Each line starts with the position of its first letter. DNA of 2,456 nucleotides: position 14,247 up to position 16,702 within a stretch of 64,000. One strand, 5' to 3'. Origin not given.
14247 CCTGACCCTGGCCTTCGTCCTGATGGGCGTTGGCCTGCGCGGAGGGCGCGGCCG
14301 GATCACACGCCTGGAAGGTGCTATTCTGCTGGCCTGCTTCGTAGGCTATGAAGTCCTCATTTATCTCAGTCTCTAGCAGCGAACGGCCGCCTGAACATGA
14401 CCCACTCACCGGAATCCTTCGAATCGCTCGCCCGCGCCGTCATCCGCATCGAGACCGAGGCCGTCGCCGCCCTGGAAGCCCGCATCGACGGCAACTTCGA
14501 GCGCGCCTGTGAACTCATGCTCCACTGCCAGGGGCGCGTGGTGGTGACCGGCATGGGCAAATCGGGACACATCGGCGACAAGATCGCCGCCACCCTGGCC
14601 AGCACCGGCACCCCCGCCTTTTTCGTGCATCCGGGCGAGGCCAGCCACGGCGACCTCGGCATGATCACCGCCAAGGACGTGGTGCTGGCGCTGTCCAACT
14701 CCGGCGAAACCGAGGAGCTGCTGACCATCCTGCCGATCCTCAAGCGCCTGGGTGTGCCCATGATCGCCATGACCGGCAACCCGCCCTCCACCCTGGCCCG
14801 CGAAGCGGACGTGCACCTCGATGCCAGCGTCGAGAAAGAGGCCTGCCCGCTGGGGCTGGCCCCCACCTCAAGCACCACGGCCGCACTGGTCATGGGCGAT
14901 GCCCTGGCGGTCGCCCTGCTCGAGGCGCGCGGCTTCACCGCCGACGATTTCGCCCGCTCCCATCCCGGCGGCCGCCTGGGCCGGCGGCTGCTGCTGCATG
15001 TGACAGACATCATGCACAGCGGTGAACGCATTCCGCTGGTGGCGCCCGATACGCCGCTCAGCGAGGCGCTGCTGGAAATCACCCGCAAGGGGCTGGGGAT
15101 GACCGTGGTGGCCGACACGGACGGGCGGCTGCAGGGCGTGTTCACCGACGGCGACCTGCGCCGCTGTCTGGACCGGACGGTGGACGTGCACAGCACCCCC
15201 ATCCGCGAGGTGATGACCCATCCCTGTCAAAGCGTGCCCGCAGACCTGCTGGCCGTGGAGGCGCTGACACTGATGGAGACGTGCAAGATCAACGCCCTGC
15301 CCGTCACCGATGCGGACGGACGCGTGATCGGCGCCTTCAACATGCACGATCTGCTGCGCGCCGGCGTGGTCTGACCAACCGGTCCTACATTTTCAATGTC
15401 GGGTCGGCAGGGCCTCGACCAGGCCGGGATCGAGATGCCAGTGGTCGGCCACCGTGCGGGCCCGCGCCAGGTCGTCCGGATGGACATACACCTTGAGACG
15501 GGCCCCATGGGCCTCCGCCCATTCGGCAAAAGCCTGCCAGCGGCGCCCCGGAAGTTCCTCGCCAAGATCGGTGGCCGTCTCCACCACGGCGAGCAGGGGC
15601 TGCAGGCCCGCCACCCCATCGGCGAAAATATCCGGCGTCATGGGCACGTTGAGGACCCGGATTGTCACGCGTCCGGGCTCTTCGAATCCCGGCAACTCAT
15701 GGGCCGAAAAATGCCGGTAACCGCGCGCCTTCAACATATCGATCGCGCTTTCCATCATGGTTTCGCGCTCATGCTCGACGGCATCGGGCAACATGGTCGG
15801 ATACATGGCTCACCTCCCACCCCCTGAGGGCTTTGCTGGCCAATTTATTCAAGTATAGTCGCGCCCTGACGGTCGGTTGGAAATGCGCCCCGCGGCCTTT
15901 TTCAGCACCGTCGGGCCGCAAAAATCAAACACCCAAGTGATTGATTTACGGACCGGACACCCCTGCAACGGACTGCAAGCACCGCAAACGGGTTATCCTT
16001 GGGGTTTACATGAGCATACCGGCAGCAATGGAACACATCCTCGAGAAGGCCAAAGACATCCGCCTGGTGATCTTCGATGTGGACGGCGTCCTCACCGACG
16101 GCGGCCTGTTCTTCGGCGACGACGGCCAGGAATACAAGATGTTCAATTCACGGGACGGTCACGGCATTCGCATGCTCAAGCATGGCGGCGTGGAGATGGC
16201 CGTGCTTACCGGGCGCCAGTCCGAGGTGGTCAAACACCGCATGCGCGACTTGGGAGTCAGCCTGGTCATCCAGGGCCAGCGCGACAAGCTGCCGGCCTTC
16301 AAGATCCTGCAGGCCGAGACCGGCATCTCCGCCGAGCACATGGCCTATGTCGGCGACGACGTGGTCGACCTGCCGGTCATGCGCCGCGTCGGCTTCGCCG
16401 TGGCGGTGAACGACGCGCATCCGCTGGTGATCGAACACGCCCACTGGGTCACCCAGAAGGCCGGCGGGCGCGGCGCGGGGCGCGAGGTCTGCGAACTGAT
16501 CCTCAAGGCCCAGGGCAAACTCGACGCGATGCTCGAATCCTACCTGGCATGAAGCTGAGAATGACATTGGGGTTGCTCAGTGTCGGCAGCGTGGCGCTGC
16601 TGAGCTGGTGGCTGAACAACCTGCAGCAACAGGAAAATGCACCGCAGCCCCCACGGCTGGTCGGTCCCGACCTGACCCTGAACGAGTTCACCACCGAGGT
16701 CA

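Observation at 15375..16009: Antisense orphan gene splitting the conserved kdsD-kdsC junction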

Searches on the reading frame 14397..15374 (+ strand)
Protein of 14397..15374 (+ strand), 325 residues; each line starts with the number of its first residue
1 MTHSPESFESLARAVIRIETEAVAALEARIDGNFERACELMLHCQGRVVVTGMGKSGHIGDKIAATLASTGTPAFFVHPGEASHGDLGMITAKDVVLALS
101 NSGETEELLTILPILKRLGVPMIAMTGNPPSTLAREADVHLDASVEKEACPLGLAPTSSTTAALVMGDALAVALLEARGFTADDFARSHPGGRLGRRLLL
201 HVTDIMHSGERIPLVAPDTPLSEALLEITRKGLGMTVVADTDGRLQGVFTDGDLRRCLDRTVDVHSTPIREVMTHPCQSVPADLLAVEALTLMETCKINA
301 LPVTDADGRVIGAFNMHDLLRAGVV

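Call 3: search_protein_families(library=pfam, proteins=[window:14397-15374:+], max_evalue=1)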
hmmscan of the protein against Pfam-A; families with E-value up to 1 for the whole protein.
window:14397-15374:+ (325 aa): 5 families
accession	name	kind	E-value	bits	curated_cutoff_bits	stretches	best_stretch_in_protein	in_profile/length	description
PF01380.27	SIS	-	7.8e-35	120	25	1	41-173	1-131/131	SIS domain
PF00571.33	CBS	-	1.5e-22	80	24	2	269-322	1-54/57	CBS domain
PF13580.11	SIS_2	-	0.0014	19.1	27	1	90-127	101-138/138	SIS domain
PF12396.14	DUF3659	-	0.06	13.7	24.8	1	238-263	14-39/61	Protein of unknown function (DUF3659)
PF10740.15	DUF2529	-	0.091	12.8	22.3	1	85-147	74-135/169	Domain of unknown function (DUF2529)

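Call 4: search_protein_families(library=ncbifam, proteins=[window:14397-15374:+], max_evalue=1)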
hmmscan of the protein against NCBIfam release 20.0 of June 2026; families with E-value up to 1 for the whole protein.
window:14397-15374:+ (325 aa): 46 families (the best 25 are shown)
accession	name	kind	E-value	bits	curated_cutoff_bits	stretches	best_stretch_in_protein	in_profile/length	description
NF008141.0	PRK10892.1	equivalog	1.9e-142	474.3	505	1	7-325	11-328/328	arabinose-5-phosphate isomerase KdsD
NF008581.0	PRK11543.1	equivalog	3.2e-113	378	481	1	10-324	7-320/321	arabinose-5-phosphate isomerase GutQ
TIGR00393.1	kpsF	subfamily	1.7e-111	372.1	203.7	1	46-314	1-267/268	KpsF/GutQ family sugar-phosphate isomerase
NF008590.0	PRK11557.1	equivalog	3.3e-13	49.7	355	1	20-177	104-262/282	MurR/RpiR family transcriptional regulator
TIGR03127.2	RuMP_HxlB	equivalog_domain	4.2e-12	46.3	160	1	31-189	17-174/178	6-phospho-3-hexuloisomerase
NF008458.0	PRK11337.1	equivalog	3.6e-08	32.7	378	1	13-174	109-268/293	MurR/RpiR family transcriptional regulator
NF010701.0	PRK14101.1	equivalog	4.9e-08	31.6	920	1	33-185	457-605/638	bifunctional transcriptional regulator/glucokinase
NF001484.0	PRK00331.1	subfamily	5.5e-08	31.6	381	1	39-183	280-421/601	isomerizing glutamine--fructose-6-phosphate transaminase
NF040776.2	AlsR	equivalog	6.8e-08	31.8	400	1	6-176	90-258/279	transcriptional repressor AlsR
NF005869.0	PRK07807.1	equivalog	2.5e-07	30.1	549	1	215-324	102-205/479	GuaB1 family IMP dehydrogenase-related protein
NF041552.1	TF_PrdR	equivalog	4.1e-07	28.7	795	1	200-320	6-122/577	sigma-54 dependent transcriptional regulator PrdR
NF041755.1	RuMP_HxlAB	equivalog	4.6e-07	29.1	500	1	30-148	231-344/391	bifunctional 3-hexulose-6-phosphate synthase/6-phospho-3-hexuloisomerase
TIGR01135.1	glmS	equivalog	8.6e-07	27.8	418.05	1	89-183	335-426/607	glutamine--fructose-6-phosphate transaminase (isomerizing)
NF053603.1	HhpR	exception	1.6e-06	27.5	520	1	210-322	69-182/282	CBS domain-containing high hydrostatic pressure regulator HhpR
TIGR01303.1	IMP_DH_rel_1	equivalog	2.4e-06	26.7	562.75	1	215-324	101-203/475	GuaB1 family IMP dehydrogenase-related protein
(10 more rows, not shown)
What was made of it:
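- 14397..15374 (+): kdsD (arabinose-5-phosphate isomerase, 325 aa), the upstream flank. Homology with relatives stops at its stop codon. NCBIfam KdsD 474 bits and KpsF/GutQ subfamily 372 bits (call 4).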

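Call 31: find_related_loci(query=window:14397-15371:+, collection=metagenome_contigs, flank=4000)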
Query window:14397-15371:+ (325 aa) in metagenome_contigs; peptide patterns used: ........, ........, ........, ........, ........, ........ (x = any residue, [..] = any of these).
301 stretches matched a pattern; 221 encode a relative of the query (tblastn E <= 1e-3); the best 80 are kept; 80 distinct loci.
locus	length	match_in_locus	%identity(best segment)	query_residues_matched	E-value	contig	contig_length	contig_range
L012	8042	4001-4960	73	6-325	1e-150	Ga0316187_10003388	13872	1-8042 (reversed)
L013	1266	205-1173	72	3-325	1e-164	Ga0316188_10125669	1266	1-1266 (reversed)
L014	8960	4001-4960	71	6-325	3e-148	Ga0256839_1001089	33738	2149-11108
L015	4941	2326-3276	71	10-325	6e-150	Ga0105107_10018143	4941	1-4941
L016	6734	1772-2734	69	6-325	1e-147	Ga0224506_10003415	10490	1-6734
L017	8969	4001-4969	71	6-325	6e-147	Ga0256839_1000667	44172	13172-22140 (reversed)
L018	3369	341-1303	69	6-325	2e-152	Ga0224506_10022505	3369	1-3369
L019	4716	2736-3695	70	6-325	9e-149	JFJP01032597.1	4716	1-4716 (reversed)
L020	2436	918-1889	69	2-325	4e-155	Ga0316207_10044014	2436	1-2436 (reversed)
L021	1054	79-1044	70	4-325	3e-161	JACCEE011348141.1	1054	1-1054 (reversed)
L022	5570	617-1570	70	8-325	1e-145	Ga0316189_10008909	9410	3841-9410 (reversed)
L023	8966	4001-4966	68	4-325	1e-145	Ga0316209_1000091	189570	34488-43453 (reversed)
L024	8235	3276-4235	71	6-325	2e-145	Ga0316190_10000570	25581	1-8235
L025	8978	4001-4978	69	1-325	2e-145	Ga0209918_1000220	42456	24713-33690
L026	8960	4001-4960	70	6-325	4e-144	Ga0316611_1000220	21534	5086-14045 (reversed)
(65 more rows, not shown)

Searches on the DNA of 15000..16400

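Call 21: search_rna_families(source=window, start=15000, end=16400, threshold=evalue, max_evalue=1)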
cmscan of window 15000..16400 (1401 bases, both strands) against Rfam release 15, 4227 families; matches with E-value up to 1: 0.
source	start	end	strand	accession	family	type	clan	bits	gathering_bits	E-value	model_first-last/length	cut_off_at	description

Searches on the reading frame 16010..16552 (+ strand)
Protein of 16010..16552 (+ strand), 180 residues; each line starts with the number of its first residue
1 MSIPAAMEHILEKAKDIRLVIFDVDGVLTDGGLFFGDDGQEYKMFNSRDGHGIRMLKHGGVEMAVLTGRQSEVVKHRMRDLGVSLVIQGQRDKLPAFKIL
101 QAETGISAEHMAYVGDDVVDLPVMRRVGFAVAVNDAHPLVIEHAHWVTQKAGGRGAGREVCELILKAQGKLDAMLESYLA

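Call 3: search_protein_families(library=pfam, proteins=[window:16010-16552:+], max_evalue=1)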
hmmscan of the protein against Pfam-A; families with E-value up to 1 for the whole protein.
window:16010-16552:+ (180 aa): 5 families
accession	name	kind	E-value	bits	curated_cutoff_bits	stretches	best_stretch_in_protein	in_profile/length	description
PF08282.18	Hydrolase_3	-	4e-11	43.6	20.9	1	89-151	184-246/255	haloacid dehalogenase-like hydrolase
PF00702.32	Hydrolase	-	7.3e-08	33.5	26.4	2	53-128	107-191/191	haloacid dehalogenase-like hydrolase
PF13419.12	HAD_2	-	0.00037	21.1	23.8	1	54-131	89-175/178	Haloacid dehalogenase-like hydrolase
PF11019.14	DUF2608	-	0.19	11.6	22.6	1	8-43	10-45/244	Protein of unknown function (DUF2608)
PF12710.13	HAD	-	0.26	12.1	27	1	54-125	92-189/189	haloacid dehalogenase-like hydrolase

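Call 4: search_protein_families(library=ncbifam, proteins=[window:16010-16552:+], max_evalue=1)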
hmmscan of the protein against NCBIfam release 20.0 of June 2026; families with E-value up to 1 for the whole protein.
window:16010-16552:+ (180 aa): 31 families (the best 25 are shown)
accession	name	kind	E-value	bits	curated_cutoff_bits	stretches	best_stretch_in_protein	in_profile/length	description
NF007019.0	PRK09484.1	equivalog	3.8e-66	222.3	208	1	8-173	16-181/187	3-deoxy-manno-octulosonate-8-phosphatase KdsC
TIGR01670.1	KdsC-phosphatas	subfamily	7.4e-52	175.4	106.95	1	17-169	1-153/154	3-deoxy-D-manno-octulosonate 8-phosphate phosphatase, YrbI family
TIGR02726.1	phenyl_P_delta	equivalog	1.7e-45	155.2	281.95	1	11-176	1-166/169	phenylphosphate carboxylase subunit delta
NF058599.1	KDN-9-PPhBT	equivalog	1.5e-36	125.9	180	1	17-166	2-151/152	3-deoxy-D-glycero-D-galacto-nonulopyranosonate 9-phosphatase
TIGR01487.1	Pglycolate_arch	equivalog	1e-13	51.7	122.75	2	87-156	142-211/215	phosphoglycolate phosphatase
TIGR01662.1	HAD-SF-IIIA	subfamily_domain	2.2e-13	50.5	44.6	1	18-132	1-137/141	HAD-IIIA family hydrolase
NF002245.0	PRK01158.1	equivalog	1.4e-11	44.1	198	1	89-160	154-225/233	phosphoglycolate phosphatase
TIGR00099.1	Cof-subfamily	subfamily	8.3e-09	35.4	137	2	91-150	187-246/256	Cof-type HAD-IIB family hydrolase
TIGR01482.1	SPP-subfamily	subfamily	6.2e-08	32.5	107.15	1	90-164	147-221/225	sucrose-phosphate phosphatase subfamily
TIGR01491.1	HAD-SF-IB-PSPlk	hypoth_equivalog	3.1e-07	30.3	151.9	2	85-136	142-191/201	phosphoserine phosphatase-like hydrolase, archaeal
TIGR01511.1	ATPase-IB1_Cu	subfamily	2.2e-06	26.8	397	1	52-147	377-467/542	copper-translocating P-type ATPase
NF045966.1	YcsE_rel_Pase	equivalog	4.8e-06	26.2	220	1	90-156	189-255/265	YcsE-related riboflavin metabolism phosphatase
TIGR01484.1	HAD-SF-IIB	subfamily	3.2e-05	24.1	41.8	1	89-133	177-221/221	HAD-IIB family hydrolase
NF007806.0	PRK10513.1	equivalog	4.7e-05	22.9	273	1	90-155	194-259/270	sugar-phosphatase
TIGR01525.1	ATPase-IB_hvy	subfamily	5e-05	22.4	346.25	1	53-148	396-491/560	heavy metal translocating P-type ATPase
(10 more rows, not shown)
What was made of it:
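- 16010..16552 (+): kdsC (Kdo-8-phosphate phosphatase, 180 aa; alternative start 16028 gives 174 aa), the downstream flank, followed by lptC-lptA-lptB-rpoN. NCBIfam KdsC 222 bits against a cut-off of 208 (call 4).
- On yrbG-kdsD-kdsC-lptCAB-rpoN cluster (flanking genes): KdsC 222 bits, above 208 (call 4).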
